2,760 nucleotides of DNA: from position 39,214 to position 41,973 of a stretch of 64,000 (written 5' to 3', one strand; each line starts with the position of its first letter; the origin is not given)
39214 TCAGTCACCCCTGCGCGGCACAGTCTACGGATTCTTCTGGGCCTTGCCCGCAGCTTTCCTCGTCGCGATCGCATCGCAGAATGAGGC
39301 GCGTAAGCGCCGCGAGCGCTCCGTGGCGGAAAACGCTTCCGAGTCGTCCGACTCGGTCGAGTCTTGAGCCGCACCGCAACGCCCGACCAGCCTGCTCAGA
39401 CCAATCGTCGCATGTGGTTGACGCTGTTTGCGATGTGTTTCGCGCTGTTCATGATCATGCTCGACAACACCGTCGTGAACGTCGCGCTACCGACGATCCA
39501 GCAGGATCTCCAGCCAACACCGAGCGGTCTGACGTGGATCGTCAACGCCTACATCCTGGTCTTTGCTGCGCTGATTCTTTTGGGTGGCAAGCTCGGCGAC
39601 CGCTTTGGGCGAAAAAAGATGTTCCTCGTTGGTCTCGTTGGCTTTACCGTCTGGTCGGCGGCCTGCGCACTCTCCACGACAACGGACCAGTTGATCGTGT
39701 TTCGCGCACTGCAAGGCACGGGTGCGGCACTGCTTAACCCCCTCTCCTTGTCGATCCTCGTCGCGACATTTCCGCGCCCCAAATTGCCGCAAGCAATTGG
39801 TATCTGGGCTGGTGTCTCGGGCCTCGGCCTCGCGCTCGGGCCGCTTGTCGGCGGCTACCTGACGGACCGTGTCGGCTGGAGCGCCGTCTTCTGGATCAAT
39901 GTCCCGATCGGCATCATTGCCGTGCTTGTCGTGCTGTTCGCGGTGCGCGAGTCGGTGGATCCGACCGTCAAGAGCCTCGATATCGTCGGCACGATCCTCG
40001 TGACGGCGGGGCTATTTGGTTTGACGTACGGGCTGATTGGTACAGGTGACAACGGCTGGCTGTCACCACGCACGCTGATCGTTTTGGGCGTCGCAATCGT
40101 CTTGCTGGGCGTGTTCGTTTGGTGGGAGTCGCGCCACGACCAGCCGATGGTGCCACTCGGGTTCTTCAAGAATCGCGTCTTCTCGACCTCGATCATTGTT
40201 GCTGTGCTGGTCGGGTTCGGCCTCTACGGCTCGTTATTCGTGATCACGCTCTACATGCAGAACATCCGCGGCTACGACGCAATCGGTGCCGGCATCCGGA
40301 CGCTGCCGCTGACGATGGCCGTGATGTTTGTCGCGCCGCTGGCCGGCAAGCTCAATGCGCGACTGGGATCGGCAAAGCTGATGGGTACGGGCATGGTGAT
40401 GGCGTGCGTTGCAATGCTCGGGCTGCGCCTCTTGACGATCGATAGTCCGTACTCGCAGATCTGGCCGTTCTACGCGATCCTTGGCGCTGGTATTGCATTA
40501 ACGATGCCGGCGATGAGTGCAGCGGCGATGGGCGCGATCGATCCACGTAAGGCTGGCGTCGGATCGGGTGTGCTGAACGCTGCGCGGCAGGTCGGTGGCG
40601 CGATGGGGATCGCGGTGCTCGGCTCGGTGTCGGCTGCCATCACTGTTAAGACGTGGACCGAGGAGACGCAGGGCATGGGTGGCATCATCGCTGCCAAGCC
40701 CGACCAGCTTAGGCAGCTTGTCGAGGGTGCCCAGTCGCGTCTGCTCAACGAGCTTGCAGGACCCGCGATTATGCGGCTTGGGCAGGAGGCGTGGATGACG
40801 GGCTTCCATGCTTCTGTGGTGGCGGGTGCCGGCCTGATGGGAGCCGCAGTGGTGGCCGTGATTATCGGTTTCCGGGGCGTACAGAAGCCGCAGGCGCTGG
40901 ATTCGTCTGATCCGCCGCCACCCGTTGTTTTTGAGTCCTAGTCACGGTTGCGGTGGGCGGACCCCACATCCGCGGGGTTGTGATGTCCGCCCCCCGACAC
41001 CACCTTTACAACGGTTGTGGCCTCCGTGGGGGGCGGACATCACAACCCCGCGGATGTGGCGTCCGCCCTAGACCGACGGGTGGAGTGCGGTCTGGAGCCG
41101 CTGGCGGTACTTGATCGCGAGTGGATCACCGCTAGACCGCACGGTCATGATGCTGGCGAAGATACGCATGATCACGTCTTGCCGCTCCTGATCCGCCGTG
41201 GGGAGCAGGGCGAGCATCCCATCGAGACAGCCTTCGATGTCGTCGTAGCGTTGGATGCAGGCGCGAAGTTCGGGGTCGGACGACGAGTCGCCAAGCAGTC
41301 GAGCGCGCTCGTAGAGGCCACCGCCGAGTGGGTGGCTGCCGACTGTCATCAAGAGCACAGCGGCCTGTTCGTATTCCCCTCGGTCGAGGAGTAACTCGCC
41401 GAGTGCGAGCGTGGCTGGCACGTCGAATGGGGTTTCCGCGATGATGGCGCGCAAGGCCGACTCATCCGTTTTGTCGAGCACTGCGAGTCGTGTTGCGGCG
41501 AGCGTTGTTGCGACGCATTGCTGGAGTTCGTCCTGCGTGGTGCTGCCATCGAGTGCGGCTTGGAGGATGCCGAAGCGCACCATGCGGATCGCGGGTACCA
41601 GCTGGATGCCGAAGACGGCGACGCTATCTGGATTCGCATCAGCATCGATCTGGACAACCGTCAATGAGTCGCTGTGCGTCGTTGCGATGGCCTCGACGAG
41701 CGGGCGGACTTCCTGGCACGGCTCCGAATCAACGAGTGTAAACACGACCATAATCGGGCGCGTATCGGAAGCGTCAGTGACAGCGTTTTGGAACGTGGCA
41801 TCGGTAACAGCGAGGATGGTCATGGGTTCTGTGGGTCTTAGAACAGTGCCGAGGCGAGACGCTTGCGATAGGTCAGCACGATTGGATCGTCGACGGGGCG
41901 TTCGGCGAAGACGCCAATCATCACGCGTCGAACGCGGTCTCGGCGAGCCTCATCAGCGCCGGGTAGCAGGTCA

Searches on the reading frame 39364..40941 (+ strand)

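Call 10: search_protein_families(library=pfam, proteins=[window:39364-40941:+])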
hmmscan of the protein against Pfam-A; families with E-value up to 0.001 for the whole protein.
window:39364-40941:+ (525 aa): 2 families
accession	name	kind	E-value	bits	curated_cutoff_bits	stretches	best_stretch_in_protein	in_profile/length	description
PF07690.21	MFS_1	-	2.5e-60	204.7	33.4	1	24-415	1-346/347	Major Facilitator Superfamily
PF00083.30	Sugar_tr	-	1.2e-08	34.7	22.3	1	30-197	22-194/452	Sugar (and other) transporter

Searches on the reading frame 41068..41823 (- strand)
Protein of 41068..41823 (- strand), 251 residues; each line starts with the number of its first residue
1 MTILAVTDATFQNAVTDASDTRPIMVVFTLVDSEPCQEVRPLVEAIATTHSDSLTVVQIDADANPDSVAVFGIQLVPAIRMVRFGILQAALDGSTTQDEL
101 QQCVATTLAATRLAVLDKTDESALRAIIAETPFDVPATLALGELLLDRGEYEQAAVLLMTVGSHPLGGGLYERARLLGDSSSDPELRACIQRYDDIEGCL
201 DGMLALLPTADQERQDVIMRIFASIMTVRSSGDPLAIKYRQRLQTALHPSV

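Call 10: search_protein_families(library=pfam, proteins=[window:41068-41823:-])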
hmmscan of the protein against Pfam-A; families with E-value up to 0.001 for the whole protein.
window:41068-41823:- (251 aa): 3 families
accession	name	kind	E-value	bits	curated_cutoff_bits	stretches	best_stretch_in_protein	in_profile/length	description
PF00085.26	Thioredoxin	-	6e-14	52.4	23.5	1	4-104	3-101/103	Thioredoxin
PF14561.12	TPR_20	-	6.2e-10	39.7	25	1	195-248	37-90/90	Tetratricopeptide repeat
PF13848.12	Thioredoxin_6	-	0.00058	20.2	27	1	6-82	79-158/184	Thioredoxin-like domain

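Call 74: find_encoding_contigs(protein=window:41068-41823:-, flank=300, max_places=10)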
Protein window:41068-41823:- (251 aa): no gene with exactly this product is on record in the collection.
